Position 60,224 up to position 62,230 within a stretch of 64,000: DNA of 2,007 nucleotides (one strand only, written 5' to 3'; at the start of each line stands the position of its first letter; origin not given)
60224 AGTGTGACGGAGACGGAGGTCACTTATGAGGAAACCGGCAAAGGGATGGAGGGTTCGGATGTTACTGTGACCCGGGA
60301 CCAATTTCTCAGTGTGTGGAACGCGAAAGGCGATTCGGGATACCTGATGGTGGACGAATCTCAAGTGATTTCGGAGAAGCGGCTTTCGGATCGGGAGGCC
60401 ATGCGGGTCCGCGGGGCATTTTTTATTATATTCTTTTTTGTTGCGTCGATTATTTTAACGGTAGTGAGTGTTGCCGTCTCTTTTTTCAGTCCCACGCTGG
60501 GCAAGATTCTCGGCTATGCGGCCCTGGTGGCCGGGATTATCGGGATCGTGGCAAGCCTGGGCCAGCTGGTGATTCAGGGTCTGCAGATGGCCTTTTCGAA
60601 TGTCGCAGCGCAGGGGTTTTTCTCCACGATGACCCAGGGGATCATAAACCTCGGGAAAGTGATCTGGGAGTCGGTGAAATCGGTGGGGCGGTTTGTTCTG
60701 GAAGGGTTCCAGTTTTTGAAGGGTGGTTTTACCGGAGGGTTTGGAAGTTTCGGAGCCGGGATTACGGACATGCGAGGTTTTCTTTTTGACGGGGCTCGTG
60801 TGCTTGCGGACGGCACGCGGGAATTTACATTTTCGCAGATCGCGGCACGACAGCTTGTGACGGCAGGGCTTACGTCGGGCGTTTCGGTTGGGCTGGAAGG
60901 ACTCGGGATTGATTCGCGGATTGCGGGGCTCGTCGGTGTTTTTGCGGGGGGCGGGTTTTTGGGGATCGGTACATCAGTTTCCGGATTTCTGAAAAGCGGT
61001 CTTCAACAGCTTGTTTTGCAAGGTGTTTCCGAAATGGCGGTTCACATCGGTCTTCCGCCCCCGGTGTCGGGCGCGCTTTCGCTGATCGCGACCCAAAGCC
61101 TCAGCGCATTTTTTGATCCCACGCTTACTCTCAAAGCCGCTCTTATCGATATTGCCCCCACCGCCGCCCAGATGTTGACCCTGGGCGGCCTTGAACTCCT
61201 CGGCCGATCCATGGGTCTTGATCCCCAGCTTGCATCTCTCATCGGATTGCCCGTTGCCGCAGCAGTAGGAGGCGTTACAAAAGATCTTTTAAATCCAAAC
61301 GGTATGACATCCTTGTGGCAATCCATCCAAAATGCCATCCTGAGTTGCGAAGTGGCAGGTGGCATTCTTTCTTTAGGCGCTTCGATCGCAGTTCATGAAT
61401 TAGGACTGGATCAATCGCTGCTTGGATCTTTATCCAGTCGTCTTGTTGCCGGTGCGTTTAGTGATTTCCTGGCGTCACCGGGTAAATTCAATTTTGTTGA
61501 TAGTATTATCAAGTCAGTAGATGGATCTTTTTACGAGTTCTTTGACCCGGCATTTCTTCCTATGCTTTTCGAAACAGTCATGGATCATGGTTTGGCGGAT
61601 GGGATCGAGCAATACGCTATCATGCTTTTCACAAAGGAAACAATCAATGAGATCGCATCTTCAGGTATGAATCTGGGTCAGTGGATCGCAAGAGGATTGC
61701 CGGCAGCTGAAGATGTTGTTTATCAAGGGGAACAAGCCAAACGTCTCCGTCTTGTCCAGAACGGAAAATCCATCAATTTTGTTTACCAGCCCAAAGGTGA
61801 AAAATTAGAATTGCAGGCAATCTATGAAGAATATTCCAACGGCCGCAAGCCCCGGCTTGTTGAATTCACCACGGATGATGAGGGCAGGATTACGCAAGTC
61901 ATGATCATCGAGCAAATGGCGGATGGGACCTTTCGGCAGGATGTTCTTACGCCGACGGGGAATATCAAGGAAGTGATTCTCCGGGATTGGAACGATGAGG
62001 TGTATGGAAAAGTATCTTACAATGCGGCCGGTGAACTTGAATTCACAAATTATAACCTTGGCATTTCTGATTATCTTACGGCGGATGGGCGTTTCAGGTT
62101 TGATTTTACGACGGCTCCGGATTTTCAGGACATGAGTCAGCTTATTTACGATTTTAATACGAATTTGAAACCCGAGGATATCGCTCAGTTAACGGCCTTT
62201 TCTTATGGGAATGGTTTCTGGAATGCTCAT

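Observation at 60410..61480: Glycine-rich hydrophobic block with a thrice-repeated G-[LI]-D-x-x-[LI]-x-x-L-[IVS]-G motif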

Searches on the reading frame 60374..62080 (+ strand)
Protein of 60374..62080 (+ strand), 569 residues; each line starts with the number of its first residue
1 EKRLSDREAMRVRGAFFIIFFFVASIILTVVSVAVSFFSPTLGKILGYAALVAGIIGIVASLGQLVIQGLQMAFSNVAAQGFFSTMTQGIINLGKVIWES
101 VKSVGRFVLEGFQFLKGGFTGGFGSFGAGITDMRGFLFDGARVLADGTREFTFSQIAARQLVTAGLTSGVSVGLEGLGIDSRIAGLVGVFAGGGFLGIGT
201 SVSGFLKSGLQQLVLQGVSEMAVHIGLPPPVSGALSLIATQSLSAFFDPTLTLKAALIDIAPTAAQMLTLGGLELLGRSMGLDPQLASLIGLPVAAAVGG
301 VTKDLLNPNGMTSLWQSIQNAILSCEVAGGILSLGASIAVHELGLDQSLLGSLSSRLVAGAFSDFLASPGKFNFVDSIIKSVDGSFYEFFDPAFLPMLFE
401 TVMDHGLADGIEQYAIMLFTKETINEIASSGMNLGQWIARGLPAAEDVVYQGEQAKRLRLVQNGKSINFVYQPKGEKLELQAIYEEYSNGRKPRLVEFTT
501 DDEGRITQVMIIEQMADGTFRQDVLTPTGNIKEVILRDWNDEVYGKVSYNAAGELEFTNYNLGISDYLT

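Call 49: predict_structure(alignment_id=A3)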
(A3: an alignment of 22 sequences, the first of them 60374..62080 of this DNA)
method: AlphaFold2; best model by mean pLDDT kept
length: 569 residues; sequences in the alignment: 22
mean_pLDDT: 57.0   pTM: 0.36
mean pLDDT of the five models: 57.0, 55.8, 54.5, 53.7, 51.4
residues with pLDDT >= 90: 0; 70-90: 139; 50-70: 199; < 50: 231
segments of 3 or more residues with pLDDT < 50: 1-4, 7-19, 28-37, 42-49, 57-131, 339-341, 343-442, 565-569
pLDDT, mean of each block of 10 residues (from residue 1): 44 45 50 45 48 49 39 40 36 40 37 39 37 56 61 58 63 61 69 67 66 69 63 67 63 65 72 69 66 70 69 60 54 51 44 42 39 41 35 35 33 35 43 43 69 82 69 73 78 80 76 82 76 84 83 72 48
secondary structure, 60 per line:
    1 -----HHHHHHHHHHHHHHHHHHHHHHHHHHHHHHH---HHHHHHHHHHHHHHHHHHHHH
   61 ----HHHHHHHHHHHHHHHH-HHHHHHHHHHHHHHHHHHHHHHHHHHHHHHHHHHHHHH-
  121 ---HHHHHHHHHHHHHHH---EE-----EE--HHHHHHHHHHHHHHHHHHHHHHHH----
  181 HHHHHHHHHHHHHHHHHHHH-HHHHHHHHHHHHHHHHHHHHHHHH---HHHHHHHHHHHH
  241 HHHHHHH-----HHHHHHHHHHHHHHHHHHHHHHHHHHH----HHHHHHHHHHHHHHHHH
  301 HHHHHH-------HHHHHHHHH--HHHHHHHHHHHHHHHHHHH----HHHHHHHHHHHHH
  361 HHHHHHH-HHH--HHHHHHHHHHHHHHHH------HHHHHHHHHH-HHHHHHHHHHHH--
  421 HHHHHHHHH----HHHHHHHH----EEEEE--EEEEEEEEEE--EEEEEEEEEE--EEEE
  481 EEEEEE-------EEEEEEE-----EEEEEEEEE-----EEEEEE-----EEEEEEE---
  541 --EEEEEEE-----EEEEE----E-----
elements in order: H6-36 H40-60 H65-80 H82-119 H124-138 H153-176 H181-200 H202-225 H229-247 H253-279 H284-306 H314-322 H325-343 H348-367 H374-389 H396-405 H407-418 H421-429 H434-441 E446-450 E453-462 E465-474 E477-486 E494-500 E506-514 E520-525 E531-537 E543-549 E555-559

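Call 50: search_protein_families(library=phrogs, alignment_id=A3, max_evalue=0.01)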
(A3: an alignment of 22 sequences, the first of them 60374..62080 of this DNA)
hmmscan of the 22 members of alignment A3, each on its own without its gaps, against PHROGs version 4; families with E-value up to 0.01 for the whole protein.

A. member 1, window:60374-62080:+ (569 aa): 0 families

B. families by the number of members that match (of 22 scanned): 16 families
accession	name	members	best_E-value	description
phrog_1272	-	7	3.5e-09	tail length tape measure protein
phrog_1535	-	2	7.2e-09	tail length tape measure protein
phrog_58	-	2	4.6e-07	tail length tape measure protein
phrog_6090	-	1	6.4e-06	tail length tape measure protein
phrog_4197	-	1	1.9e-05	tail length tape measure protein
phrog_1128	-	1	7.7e-05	enoyl-CoA hydratase/carnithine racemase-like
phrog_28265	-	1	0.00017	-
phrog_3336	-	1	0.00039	tail length tape measure protein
phrog_4372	-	1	0.00073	tail length tape measure protein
phrog_17020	-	1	0.00075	-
phrog_305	-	1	0.00094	tail length tape measure protein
phrog_1204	-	1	0.0013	tail protein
phrog_1047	-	1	0.0053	tail associated lysin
phrog_694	-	1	0.0067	baseplate hub and tail lysozyme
phrog_9228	-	1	0.0079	tail length tape measure protein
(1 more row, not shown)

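Call 51: search_protein_families(library=pfam, alignment_id=A3, max_evalue=0.01)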
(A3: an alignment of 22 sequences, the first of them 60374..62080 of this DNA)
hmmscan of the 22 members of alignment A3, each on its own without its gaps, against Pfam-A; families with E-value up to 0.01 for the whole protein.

A. member 1, window:60374-62080:+ (569 aa): 0 families

B. families by the number of members that match (of 22 scanned): 5 families
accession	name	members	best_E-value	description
PF15711.10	ILEI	1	4.2e-07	Interleukin-like EMT inducer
PF05708.18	Peptidase_C92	1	4.3e-07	Permuted papain-like amidase enzyme, YaeF/YiiX, C92 family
PF03412.21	Peptidase_C39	1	5.8e-05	Peptidase C39 family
PF04513.17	Baculo_PEP_C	1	0.0021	Baculovirus polyhedron envelope protein, PEP, C terminus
PF15984.10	Collagen_mid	1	0.0039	Bacterial collagen, middle region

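Call 68: fold_search(model_id=the predicted structure, library=pdb)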
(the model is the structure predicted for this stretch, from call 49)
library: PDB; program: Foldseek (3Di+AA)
matches with E <= 10: 485; with E <= 0.001: 0
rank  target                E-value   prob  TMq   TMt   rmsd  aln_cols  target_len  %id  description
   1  7vfk_B                8.5e-03  1.00  0.14  0.16   6.2       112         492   14  Crystal structure of SdgB (ligand-free form) (released 2021-11-24)
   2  9jsa_A                1.1e-02  1.00  0.13  0.21   6.7       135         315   13  CatPSAM-H8 (released 2025-10-01)
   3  3msw                  1.1e-02  1.00  0.13  0.38   6.8       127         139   10  Crystal structure of a Protein with unknown function (BF3112) from Bacteroides fragilis NCTC 9343 at 1.90 A resolution (released 2010-06-09)
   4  2fkj_A                1.6e-02  0.97  0.09  0.14  11.9       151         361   14  The crystal structure of engineered OspA (released 2006-11-21)
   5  6lnw_A                1.7e-02  0.99  0.08  0.09  13.6       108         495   14  Crystal structure of accessory secretory protein 1,2 and 3 in Streptococcus pneumoniae (released 2020-02-26)
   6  6kk9_B                2.2e-02  0.96  0.10  0.24  13.3       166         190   12  A Crystal structure of OspA mutant (released 2020-07-29)
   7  6kk9_D                2.3e-02  0.95  0.11  0.23  10.1       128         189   12  A Crystal structure of OspA mutant (released 2020-07-29)
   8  2oy7                  2.6e-02  1.00  0.13  0.21   6.8       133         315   14  The crystal structure of OspA mutant (released 2008-03-04)
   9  5z1o_A                2.6e-02  0.90  0.09  0.15  12.1       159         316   11  Crystal structure of an OspA mutant (released 2019-01-02)
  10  3cka_A                2.7e-02  0.99  0.12  0.20   7.5       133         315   14  The crystal structure of OspA mutant (released 2009-03-17)
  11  7vfm_C                3.0e-02  1.00  0.14  0.16   7.8       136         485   11  Crystal structure of SdgB (UDP and SD peptide-binding form) (released 2021-11-24)
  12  2oy8                  3.4e-02  1.00  0.15  0.24   4.9       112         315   15  The crystal structure of OspA mutant (released 2008-03-04)
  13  7ec1_B                3.4e-02  1.00  0.16  0.18   5.5       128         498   14  Crystal structure of SdgB (ligand-free form) (released 2021-03-24)
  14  2hkd                  3.4e-02  0.98  0.11  0.18   9.4       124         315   14  The crystal structure of engineered OSPA (released 2006-11-21)
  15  8qjb_A                3.4e-02  0.91  0.10  0.06  10.7       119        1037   18  T6SS-linked Rhs repeat protein - Salmonella bongori Rhs-core domain extended N-terminus (released 2024-09-25)
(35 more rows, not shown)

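Call 81: fold_search(model_id=the predicted structure, library=viral)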
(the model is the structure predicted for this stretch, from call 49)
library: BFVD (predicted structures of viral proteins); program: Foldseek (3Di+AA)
matches with E <= 10: 919; with E <= 0.001: 3
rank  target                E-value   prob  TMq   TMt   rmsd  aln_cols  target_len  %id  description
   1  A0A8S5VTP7            6.5e-05  1.00  0.11  0.11  18.1       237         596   11  Anastral spindle 2 [Ackermannviridae sp.]
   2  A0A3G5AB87            8.3e-05  1.00  0.11  0.22  12.1       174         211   12  Uncharacterized protein [Hyperionvirus sp.]
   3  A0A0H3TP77            7.2e-04  0.99  0.08  0.12  15.4       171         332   12  (no name in the UniProt tables at hand)
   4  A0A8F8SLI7            1.7e-03  0.85  0.07  0.13  18.3       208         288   14  (no name in the UniProt tables at hand)
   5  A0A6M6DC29            2.3e-03  1.00  0.10  0.23  12.6       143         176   12  (no name in the UniProt tables at hand)
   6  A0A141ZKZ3            2.5e-03  1.00  0.14  0.40  13.0       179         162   16  (no name in the UniProt tables at hand)
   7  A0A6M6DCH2            2.9e-03  1.00  0.10  0.28  10.4       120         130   10  (no name in the UniProt tables at hand)
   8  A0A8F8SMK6            3.0e-03  0.99  0.12  0.26  17.9       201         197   11  (no name in the UniProt tables at hand)
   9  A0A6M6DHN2            3.2e-03  0.99  0.12  0.28  17.1       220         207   12  (no name in the UniProt tables at hand)
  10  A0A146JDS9            3.5e-03  1.00  0.10  0.21  13.4       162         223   12  (no name in the UniProt tables at hand)
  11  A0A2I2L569            4.4e-03  0.97  0.08  0.20  14.3       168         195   12  MORN-repeat protein [Orpheovirus IHUMI-LCC2]
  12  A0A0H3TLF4            5.1e-03  1.00  0.16  0.38   5.7       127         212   17  (no name in the UniProt tables at hand)
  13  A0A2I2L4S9            5.1e-03  0.94  0.08  0.10  15.6       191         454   10  MORN-repeat protein [Orpheovirus IHUMI-LCC2]
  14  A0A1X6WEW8            5.9e-03  0.90  0.09  0.20  16.4       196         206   13  (no name in the UniProt tables at hand)
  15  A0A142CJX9            5.9e-03  0.84  0.13  0.17  22.6       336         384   14  (no name in the UniProt tables at hand)
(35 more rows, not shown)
